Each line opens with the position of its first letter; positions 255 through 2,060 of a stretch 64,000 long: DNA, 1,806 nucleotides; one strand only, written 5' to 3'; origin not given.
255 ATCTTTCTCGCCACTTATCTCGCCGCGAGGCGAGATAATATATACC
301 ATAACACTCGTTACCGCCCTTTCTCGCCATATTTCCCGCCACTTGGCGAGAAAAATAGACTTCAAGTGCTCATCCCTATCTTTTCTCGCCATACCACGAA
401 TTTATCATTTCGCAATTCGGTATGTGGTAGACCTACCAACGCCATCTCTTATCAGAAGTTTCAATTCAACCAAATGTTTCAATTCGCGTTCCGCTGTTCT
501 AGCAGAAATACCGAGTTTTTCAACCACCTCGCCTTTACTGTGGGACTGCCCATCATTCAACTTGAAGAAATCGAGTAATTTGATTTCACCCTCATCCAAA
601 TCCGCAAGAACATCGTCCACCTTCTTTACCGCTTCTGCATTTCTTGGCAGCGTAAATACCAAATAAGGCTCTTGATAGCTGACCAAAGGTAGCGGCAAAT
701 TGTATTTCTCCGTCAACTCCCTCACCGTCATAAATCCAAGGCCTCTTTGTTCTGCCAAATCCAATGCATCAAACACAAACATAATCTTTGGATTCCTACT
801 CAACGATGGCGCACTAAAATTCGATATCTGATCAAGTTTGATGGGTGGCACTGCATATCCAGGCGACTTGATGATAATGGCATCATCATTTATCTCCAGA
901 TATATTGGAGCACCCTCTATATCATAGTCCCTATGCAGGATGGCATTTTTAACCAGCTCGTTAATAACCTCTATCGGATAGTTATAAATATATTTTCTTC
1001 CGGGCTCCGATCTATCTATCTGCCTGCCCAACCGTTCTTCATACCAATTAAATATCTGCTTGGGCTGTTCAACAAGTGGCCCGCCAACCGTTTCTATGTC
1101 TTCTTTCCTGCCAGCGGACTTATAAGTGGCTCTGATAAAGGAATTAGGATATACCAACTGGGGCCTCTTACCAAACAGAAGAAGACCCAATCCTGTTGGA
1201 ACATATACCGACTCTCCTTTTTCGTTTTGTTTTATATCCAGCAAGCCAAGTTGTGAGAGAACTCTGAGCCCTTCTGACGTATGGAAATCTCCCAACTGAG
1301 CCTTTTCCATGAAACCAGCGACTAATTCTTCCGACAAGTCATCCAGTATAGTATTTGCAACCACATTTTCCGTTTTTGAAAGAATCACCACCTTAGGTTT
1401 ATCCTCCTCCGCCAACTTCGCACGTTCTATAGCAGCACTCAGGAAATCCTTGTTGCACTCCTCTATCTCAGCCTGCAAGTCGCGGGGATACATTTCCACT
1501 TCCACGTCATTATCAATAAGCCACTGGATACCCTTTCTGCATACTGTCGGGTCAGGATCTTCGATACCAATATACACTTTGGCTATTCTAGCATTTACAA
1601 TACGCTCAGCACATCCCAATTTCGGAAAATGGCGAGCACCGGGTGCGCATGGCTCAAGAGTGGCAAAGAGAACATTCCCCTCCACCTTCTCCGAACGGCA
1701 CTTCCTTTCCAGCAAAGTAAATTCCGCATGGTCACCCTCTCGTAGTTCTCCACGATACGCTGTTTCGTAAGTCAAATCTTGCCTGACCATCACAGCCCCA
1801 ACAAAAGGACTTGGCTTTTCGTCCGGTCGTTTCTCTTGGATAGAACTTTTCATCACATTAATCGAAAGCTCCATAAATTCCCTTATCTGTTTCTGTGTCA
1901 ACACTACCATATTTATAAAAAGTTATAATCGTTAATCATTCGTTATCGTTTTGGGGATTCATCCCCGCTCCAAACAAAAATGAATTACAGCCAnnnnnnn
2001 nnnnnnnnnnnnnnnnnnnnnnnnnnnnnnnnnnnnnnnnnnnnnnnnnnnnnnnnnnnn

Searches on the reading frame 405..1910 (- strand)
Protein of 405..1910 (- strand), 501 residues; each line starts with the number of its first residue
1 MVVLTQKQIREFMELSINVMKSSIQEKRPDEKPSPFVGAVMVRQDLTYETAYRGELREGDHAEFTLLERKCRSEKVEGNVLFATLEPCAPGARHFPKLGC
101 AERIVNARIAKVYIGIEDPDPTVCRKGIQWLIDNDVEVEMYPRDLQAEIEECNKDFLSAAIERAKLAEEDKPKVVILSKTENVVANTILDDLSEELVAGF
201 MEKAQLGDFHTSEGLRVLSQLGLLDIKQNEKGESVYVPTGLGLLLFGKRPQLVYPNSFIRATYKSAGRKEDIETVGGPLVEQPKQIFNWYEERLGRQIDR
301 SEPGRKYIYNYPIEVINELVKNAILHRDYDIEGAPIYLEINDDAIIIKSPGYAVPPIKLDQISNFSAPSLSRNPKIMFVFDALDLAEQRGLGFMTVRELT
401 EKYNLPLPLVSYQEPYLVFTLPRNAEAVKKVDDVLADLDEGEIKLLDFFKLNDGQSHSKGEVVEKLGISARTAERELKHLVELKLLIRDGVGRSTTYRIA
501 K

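Call 3: search_protein_families(library=pfam, proteins=[window:405-1910:-], max_evalue=0.1)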
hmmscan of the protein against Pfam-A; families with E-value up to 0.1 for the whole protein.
window:405-1910:- (501 aa): 11 families
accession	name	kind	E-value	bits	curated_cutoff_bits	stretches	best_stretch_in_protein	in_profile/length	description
PF13749.12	HATPase_c_4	-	1.9e-14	53.8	26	1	333-416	1-84/89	Putative ATP-dependent DNA helicase recG C-terminal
PF00383.29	dCMP_cyt_deam_1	-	2.3e-12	47.1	25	1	9-115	4-101/102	Cytidine and deoxycytidylate deaminase zinc-binding region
PF18785.7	Inv-AAD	-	8.4e-08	32.6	26.5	1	77-151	52-126/129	Invertebrate-AID/APOBEC-deaminase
PF14437.12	MafB19-deam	-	0.00028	21.2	27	1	37-125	25-110/142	MafB19-like deaminase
PF08100.18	Dimerisation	-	0.0022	18.2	25.6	0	444-498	29-82/93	O-methyltransferase dimerisation domain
PF02518.31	HATPase_c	-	0.0099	16.7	26.4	1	314-404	8-88/111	Histidine kinase-, DNA gyrase B-, and HSP90-like ATPase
PF12802.13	MarR_2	-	0.015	15.9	27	0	445-488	10-52/61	MarR family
PF24033.1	DUF7342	-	0.027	14.9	31.6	1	458-499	19-60/150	Family of unknown function (DUF7342)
PF08220.18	HTH_DeoR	-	0.027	14.7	21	0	456-488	14-46/57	DeoR-like helix-turn-helix domain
PF22168.2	DIP2311-like_C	-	0.038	14.7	27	1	463-499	26-62/63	Transcriptional regulator DIP2311-like, C-terminal domain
PF25213.1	HVO_A0261_N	-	0.039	14.3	35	0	455-491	23-59/86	HVO_A0261 N-terminal domain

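Call 4: search_protein_families(library=padloc, proteins=[window:405-1910:-], max_evalue=0.1)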
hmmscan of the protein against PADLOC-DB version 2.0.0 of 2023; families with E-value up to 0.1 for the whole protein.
window:405-1910:- (501 aa): 9 families
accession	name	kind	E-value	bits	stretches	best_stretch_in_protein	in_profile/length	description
PDLC02402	Aga_SIR2-PNTD1-PNTD2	-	5.4e-11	39.3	1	231-358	365-488/876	Class I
PDLC02394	pAgo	-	2.4e-09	33.5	1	200-393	202-398/1121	-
PDLC02418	Aga_SIR2-Kinase-PNTD1-PNTD2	-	5e-08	29.6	1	308-358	317-366/756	Class I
PDLC01879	CARF3--CARF_TM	-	9.7e-05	20.1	1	429-499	146-209/222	-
PDLC01438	Csa3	-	0.00074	17.6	1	428-499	135-201/305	"CAS-I,CAS-II,CAS-III,CAS-IV,CAS-V,CAS-VI; associated_signaling"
PDLC04368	PDC-M05A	-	0.0025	15.7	1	444-498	17-71/201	-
PDLC01848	CARF3--CARF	-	0.0037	14.9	1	430-488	127-181/197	-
PDLC03963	SoFic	-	0.011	13.2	1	460-498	311-350/361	-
PDLC01720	Csa3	-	0.023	13.2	0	450-500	33-89/118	Csa3_1_CAS-I-II-III-IV-V-VI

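Call 5: search_protein_families(library=phrogs, proteins=[window:405-1910:-], max_evalue=0.05)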
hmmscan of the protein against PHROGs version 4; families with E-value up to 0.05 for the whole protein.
window:405-1910:- (501 aa): 5 families
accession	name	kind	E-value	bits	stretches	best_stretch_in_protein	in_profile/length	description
phrog_12156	-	DNA, RNA and nucleotide metabolism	2.6e-33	116.4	1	183-500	160-481/485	DNA helicase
phrog_174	-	DNA, RNA and nucleotide metabolism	2.5e-07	31.7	1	61-147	180-253/384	dCMP deaminase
phrog_5978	-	unknown function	0.00056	20.1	1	429-497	286-353/364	-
phrog_13105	-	unknown function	0.0031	18.1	1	449-499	12-62/239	-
phrog_15912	-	unknown function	0.02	16.1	1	447-499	11-62/71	-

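Call 6: search_protein_families(library=ncbifam, proteins=[window:405-1910:-], max_evalue=0.05)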
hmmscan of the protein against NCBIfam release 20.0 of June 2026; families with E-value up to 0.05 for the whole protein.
window:405-1910:- (501 aa): 4 families
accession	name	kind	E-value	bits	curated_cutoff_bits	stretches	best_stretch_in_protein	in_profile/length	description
TIGR00326.1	eubact_ribD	equivalog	2.4e-13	50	156.35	1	32-159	16-135/343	bifunctional diaminohydroxyphosphoribosylaminopyrimidine deaminase/5-amino-6-(5-phosphoribosylamino)uracil reductase RibD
NF008052.0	PRK10786.1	equivalog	3.1e-11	42.6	500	1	28-158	18-140/367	bifunctional diaminohydroxyphosphoribosylaminopyrimidine deaminase/5-amino-6-(5-phosphoribosylamino)uracil reductase RibD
NF033788.1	HTH_metalloreg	subfamily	7.8e-05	22.4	55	0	455-500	24-69/77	metalloregulator ArsR/SmtB family transcription factor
NF040939.2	trans_reg_lrs14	equivalog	0.027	14.5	90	0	434-489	15-69/103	Lrs14 family HTH-type transcriptional regulator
